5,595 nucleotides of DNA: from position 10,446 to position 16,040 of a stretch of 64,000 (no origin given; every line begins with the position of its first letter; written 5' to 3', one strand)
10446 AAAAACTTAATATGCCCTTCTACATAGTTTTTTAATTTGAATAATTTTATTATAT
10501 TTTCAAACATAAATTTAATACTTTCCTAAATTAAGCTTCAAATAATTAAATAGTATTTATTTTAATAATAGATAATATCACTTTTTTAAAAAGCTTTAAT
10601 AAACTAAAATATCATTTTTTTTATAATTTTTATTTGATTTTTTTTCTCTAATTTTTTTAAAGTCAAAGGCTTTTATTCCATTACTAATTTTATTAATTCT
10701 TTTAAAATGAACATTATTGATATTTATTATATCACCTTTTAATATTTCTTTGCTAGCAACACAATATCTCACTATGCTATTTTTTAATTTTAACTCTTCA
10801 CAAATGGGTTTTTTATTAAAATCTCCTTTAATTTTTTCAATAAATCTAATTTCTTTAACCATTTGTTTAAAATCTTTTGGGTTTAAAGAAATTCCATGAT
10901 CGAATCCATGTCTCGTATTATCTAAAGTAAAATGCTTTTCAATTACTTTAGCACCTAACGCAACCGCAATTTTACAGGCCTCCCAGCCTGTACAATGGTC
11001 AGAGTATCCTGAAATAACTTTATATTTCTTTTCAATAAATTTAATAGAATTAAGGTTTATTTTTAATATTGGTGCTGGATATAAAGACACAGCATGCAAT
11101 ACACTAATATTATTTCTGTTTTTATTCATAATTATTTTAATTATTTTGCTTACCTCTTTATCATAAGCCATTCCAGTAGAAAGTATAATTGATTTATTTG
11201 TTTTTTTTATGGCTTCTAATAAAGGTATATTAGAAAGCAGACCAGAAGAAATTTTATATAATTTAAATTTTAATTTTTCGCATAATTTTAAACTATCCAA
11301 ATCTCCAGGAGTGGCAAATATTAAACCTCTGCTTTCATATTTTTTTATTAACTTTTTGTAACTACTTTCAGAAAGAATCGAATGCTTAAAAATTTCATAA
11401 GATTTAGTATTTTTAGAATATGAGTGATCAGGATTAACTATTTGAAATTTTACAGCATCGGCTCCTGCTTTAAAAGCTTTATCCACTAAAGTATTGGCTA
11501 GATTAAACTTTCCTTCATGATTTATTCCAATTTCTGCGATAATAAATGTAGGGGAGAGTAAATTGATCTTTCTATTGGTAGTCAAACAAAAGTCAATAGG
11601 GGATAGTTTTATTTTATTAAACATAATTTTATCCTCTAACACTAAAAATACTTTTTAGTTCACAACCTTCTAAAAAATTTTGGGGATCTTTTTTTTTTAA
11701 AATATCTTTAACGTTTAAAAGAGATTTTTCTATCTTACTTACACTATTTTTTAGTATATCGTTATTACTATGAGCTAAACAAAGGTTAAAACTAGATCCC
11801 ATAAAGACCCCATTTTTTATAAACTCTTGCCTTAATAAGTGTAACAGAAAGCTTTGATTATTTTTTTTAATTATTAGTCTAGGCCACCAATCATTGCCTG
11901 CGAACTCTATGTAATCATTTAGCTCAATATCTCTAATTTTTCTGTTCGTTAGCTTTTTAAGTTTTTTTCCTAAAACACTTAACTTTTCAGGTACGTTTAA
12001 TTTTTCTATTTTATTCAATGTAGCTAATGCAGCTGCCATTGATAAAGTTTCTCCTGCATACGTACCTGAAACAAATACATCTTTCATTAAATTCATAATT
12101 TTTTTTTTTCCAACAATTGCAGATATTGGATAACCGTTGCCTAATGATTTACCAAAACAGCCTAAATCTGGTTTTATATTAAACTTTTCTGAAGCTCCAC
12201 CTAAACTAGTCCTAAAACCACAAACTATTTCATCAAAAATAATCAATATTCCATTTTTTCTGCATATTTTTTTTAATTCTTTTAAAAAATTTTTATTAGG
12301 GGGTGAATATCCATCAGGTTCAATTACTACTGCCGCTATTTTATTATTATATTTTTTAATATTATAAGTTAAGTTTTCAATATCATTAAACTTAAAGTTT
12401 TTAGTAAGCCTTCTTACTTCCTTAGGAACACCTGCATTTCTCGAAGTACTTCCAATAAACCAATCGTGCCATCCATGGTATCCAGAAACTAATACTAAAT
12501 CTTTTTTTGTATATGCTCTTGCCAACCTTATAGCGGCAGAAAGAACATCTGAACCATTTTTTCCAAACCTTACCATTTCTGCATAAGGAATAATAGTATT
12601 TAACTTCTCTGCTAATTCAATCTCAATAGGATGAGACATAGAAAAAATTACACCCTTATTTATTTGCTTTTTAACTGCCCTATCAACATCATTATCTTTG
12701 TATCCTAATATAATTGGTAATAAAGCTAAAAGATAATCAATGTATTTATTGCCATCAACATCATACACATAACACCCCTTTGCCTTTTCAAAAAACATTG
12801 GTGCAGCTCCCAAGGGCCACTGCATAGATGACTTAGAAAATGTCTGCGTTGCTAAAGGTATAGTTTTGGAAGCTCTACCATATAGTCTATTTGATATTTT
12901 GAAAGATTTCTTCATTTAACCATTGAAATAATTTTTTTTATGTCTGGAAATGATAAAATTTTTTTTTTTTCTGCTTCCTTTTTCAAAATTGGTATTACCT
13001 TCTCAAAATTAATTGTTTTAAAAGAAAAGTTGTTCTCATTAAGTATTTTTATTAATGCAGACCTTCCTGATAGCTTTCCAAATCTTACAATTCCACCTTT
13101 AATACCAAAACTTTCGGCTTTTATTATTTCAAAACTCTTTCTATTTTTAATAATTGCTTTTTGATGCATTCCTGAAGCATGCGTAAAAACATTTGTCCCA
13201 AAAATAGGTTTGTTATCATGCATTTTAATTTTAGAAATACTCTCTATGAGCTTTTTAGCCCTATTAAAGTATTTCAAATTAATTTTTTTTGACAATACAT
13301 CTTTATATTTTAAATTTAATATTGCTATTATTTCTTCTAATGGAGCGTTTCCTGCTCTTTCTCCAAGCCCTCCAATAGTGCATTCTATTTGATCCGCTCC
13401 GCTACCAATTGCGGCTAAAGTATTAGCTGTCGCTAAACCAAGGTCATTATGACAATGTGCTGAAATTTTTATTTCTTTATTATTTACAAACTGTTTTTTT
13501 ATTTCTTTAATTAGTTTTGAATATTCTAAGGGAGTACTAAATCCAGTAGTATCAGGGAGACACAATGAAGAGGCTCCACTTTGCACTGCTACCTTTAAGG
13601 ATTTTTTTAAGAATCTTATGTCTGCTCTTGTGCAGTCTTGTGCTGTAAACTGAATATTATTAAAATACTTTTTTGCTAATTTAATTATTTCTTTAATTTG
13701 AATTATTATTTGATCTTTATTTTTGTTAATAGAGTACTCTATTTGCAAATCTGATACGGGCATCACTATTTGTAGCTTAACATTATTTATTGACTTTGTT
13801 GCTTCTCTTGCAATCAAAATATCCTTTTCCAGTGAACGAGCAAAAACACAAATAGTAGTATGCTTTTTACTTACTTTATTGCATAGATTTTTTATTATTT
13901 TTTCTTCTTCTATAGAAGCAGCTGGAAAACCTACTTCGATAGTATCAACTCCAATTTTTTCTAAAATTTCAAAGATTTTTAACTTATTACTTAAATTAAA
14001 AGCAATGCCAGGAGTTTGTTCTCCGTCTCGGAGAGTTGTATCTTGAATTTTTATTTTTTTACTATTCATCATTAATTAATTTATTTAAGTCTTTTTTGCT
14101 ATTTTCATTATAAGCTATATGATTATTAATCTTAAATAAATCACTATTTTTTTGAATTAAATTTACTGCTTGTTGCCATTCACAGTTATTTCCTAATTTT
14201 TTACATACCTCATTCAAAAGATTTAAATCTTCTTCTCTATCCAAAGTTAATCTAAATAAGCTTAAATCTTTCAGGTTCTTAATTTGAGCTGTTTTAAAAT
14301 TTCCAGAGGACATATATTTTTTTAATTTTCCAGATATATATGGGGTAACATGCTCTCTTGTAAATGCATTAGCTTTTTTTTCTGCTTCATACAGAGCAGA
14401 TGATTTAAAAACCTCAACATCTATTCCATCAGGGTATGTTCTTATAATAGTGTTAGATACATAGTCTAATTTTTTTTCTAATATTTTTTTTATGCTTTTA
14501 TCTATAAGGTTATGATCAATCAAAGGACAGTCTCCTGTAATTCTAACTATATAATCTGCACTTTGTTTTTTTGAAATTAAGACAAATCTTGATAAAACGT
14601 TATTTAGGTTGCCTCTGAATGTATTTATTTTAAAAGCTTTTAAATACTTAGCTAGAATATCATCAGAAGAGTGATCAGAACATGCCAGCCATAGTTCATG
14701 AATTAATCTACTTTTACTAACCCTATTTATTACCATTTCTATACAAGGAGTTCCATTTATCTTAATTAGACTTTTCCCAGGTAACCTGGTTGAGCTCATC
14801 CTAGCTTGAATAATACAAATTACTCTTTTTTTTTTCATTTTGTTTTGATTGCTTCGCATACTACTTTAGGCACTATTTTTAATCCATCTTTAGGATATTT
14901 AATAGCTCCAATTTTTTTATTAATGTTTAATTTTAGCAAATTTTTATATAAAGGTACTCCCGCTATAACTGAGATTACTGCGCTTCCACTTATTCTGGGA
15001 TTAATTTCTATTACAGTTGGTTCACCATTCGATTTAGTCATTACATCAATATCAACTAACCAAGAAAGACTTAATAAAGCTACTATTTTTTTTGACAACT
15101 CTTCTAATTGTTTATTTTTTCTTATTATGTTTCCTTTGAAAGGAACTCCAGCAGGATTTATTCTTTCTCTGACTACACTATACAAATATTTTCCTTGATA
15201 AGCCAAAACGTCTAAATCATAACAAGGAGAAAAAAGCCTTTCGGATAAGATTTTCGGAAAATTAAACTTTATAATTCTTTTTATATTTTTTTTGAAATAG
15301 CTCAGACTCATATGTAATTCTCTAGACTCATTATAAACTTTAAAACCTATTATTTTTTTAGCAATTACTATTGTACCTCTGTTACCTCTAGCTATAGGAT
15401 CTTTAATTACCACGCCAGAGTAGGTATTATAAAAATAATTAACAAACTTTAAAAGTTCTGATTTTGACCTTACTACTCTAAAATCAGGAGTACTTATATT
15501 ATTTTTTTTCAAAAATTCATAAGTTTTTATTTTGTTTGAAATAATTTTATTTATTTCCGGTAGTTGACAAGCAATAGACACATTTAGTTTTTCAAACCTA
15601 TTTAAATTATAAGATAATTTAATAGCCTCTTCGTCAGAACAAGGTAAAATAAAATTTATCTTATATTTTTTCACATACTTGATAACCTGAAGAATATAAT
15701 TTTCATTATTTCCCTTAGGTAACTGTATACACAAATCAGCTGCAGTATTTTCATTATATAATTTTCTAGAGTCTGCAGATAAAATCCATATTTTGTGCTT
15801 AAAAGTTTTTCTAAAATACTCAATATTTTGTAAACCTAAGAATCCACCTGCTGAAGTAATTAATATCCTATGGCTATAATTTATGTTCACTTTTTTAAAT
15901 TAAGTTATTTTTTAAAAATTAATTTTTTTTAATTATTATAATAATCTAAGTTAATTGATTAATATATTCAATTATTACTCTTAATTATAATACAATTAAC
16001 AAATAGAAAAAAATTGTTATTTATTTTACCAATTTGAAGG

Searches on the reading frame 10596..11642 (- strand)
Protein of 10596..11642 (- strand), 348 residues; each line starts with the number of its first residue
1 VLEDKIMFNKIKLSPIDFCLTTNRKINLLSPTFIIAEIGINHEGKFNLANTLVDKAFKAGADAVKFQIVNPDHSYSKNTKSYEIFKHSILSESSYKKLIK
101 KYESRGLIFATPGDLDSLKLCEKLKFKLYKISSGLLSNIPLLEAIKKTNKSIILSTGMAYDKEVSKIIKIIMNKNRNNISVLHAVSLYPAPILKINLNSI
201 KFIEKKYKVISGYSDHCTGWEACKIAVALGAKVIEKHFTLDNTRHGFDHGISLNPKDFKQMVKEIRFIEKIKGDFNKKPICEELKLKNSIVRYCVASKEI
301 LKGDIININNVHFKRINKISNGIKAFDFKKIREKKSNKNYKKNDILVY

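Call 26: search_protein_families(library=pfam, proteins=[window:10596-11642:-], max_evalue=0.001)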
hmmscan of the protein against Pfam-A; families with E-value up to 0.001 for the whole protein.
window:10596-11642:- (348 aa): 1 family
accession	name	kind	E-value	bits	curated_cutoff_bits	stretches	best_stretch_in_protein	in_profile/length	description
PF03102.20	NeuB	-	3.2e-68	230.2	22.1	1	52-276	1-240/241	NeuB family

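Call 76: search_protein_families(library=ncbifam, proteins=[window:10596-11642:-], max_evalue=0.00001)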
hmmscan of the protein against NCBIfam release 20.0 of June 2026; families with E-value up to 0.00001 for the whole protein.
window:10596-11642:- (348 aa): 2 families
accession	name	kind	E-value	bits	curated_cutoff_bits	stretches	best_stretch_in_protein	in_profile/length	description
TIGR03569.1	NeuB_NnaB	equivalog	1.5e-86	290.5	399.65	1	32-344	1-327/329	N-acetylneuraminate synthase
TIGR03586.1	PseI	equivalog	1.4e-60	205.2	340.25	1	32-344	2-325/327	pseudaminic acid synthase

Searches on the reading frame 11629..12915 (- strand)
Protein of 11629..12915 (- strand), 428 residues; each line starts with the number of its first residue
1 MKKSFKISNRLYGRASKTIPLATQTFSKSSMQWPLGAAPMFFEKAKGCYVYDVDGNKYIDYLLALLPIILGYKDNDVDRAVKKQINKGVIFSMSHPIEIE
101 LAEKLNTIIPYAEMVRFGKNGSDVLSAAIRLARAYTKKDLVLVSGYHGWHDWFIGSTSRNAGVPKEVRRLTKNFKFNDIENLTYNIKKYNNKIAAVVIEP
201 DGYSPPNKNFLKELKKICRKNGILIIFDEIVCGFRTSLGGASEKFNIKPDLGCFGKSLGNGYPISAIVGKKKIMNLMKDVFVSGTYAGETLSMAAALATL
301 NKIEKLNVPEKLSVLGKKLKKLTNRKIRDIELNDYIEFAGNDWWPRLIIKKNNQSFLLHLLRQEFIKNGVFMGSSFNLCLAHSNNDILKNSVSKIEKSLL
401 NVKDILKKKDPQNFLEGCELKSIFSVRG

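Call 26: search_protein_families(library=pfam, proteins=[window:11629-12915:-], max_evalue=0.001)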
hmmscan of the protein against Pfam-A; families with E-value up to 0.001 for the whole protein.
window:11629-12915:- (428 aa): 2 families
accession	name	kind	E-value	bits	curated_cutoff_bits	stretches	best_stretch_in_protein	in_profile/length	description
PF00202.27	Aminotran_3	-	4.2e-54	184.2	30.5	1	39-321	10-324/403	Aminotransferase class-III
PF00155.27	Aminotran_1_2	-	0.00017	21.3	19.7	1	115-322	69-286/361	Aminotransferase class I and II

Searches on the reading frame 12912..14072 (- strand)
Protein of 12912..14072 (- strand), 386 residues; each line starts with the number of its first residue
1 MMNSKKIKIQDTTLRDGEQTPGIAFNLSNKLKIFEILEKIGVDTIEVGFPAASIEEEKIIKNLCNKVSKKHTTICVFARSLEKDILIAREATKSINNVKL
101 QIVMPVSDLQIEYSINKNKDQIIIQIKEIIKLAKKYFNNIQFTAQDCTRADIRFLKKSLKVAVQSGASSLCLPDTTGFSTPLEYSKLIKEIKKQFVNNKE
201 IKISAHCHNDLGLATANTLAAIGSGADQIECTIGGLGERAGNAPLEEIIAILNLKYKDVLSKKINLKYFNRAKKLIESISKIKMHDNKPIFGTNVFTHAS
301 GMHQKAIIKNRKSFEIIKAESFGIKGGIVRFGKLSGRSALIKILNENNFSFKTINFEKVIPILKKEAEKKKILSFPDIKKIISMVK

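Call 26: search_protein_families(library=pfam, proteins=[window:12912-14072:-], max_evalue=0.001)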
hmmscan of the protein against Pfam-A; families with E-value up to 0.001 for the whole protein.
window:12912-14072:- (386 aa): 2 families
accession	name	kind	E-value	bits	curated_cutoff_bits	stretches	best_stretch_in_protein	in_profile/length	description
PF00682.25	HMGL-like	-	4.3e-74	249.6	29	1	6-276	1-260/260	HMGL-like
PF22617.1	HCS_D2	-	1.3e-17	64.4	27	1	290-371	1-82/82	Homocitrate synthase post-HMGL domain-like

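Call 76: search_protein_families(library=ncbifam, proteins=[window:12912-14072:-], max_evalue=0.00001)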
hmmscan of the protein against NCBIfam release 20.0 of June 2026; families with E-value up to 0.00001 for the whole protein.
window:12912-14072:- (386 aa): 27 families (the best 25 are shown)
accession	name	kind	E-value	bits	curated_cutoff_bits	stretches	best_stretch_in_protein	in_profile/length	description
NF002086.0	PRK00915.1-3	equivalog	4.9e-117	391.5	532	1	2-383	2-382/516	2-isopropylmalate synthase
NF002088.0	PRK00915.1-5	equivalog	3.1e-107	359.2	697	1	5-383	2-379/514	2-isopropylmalate synthase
TIGR00973.1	leuA_bact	equivalog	6.5e-107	358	598.7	1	6-383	1-377/494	2-isopropylmalate synthase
NF002087.0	PRK00915.1-4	equivalog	9.2e-102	341.2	729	1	2-383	2-383/516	2-isopropylmalate synthase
NF002085.0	PRK00915.1-2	subfamily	1.3e-100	337.5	517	1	2-385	9-379/504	2-isopropylmalate synthase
TIGR02090.1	LEU1_arch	subfamily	7.8e-91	304.9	484.75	1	7-382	1-363/363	isopropylmalate/citramalate/homocitrate synthases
NF002084.0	PRK00915.1-1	equivalog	5.5e-90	302.4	748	1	4-371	2-368/523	2-isopropylmalate synthase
TIGR02660.1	nifV_homocitr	equivalog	1.1e-86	291.4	462.9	1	7-371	2-353/365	homocitrate synthase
NF041069.1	IPMS_Sufob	equivalog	9.9e-76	255.4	600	1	7-384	1-367/371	isopropylmalate synthase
TIGR02146.1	LysS_fung_arch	equivalog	4.3e-74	249.8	413.55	1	9-362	1-341/344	homocitrate synthase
NF042434.1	IPMS_Lepto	equivalog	3.9e-64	216.9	500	1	3-370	2-373/374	2-isopropylmalate synthase LeuA2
TIGR00977.1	citramal_synth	equivalog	1.4e-51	175.4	450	1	6-355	1-352/526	citramalate synthase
NF002991.1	PRK03739.1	subfamily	1.6e-37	129.5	455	1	12-312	32-343/550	2-isopropylmalate synthase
NF042433.1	CitmalDyn_Leptosp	equivalog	6.1e-37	127.3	950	1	4-383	5-381/514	(R)-citramalate synthase CimA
TIGR00970.1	leuA_yeast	equivalog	1.3e-32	113.1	697.4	1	11-315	31-349/564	2-isopropylmalate synthase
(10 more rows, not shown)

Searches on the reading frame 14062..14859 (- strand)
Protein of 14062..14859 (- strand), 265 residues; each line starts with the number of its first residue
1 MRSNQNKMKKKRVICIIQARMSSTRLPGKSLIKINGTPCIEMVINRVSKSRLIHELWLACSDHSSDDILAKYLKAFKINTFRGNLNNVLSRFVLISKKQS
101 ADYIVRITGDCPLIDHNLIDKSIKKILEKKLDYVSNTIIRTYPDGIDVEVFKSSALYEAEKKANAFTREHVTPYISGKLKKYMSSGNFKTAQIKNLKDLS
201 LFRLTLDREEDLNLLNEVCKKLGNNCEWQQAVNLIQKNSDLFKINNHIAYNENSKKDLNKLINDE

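Call 26: search_protein_families(library=pfam, proteins=[window:14062-14859:-], max_evalue=0.001)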
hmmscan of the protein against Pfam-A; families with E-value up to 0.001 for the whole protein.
window:14062-14859:- (265 aa): 2 families
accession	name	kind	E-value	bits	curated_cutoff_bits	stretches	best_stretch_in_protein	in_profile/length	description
PF02348.25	CTP_transf_3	-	2e-35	123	22.6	1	14-220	1-193/217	Cytidylyltransferase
PF12804.13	NTP_transf_3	-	7.7e-05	23.4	27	1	28-131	15-116/160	MobA-like NTP transferase domain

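Call 76: search_protein_families(library=ncbifam, proteins=[window:14062-14859:-], max_evalue=0.00001)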
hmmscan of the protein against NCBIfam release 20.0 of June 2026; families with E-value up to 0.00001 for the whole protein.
window:14062-14859:- (265 aa): 8 families
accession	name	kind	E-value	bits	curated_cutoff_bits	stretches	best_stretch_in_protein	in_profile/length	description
NF009905.0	PRK13368.1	subfamily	5.7e-20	71.7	255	1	12-171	2-159/243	3-deoxy-manno-octulosonate cytidylyltransferase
NF003948.0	PRK05450.1-1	equivalog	1.5e-17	63.6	281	1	8-222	1-216/248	3-deoxy-manno-octulosonate cytidylyltransferase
NF003952.0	PRK05450.1-5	subfamily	3.4e-17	62.4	193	1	12-177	2-166/250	3-deoxy-manno-octulosonate cytidylyltransferase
NF003950.0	PRK05450.1-3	subfamily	9.7e-14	51.3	234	1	13-176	3-166/248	3-deoxy-manno-octulosonate cytidylyltransferase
TIGR00466.1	kdsB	equivalog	1.2e-10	41.2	155.2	1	14-136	4-126/241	3-deoxy-manno-octulosonate cytidylyltransferase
TIGR03584.1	PseF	equivalog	7.3e-07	29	205.7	1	14-172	1-159/222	pseudaminic acid cytidylyltransferase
TIGR02665.1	molyb_mobA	equivalog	2.2e-06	27.8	151.85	1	22-130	10-117/186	molybdenum cofactor guanylyltransferase MobA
NF001457.0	PRK00317.1-3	equivalog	6.9e-06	25.7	164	0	15-135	4-123/200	molybdenum cofactor guanylyltransferase MobA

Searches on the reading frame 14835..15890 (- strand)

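Call 26: search_protein_families(library=pfam, proteins=[window:14835-15890:-], max_evalue=0.001)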
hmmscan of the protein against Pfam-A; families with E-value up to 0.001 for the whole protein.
window:14835-15890:- (351 aa): 6 families
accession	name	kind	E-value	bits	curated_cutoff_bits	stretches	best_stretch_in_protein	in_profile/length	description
PF15632.11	ATPgrasp_Ter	-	4e-13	49.7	29.1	1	214-338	6-124/131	ATP-grasp in the biosynthetic pathway with Ter operon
PF21360.3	PylC-like_N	-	1.3e-10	41.7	27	1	9-106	1-95/96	PylC-like, N-terminal domain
PF02655.19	ATP-grasp_3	-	6.9e-09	36.4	23.2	1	117-303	1-160/160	ATP-grasp domain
PF14397.11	ATPgrasp_ST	-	1.8e-06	27.8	31.4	0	115-204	17-105/278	Sugar-transfer associated ATP-grasp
PF07478.18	Dala_Dala_lig_C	-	0.00031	20.7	24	0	257-298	133-174/204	D-ala D-ala ligase C-terminus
PF02786.22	CPSase_L_D2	-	0.00094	19.2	19.8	0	261-327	140-208/211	Carbamoyl-phosphate synthase L chain, ATP binding domain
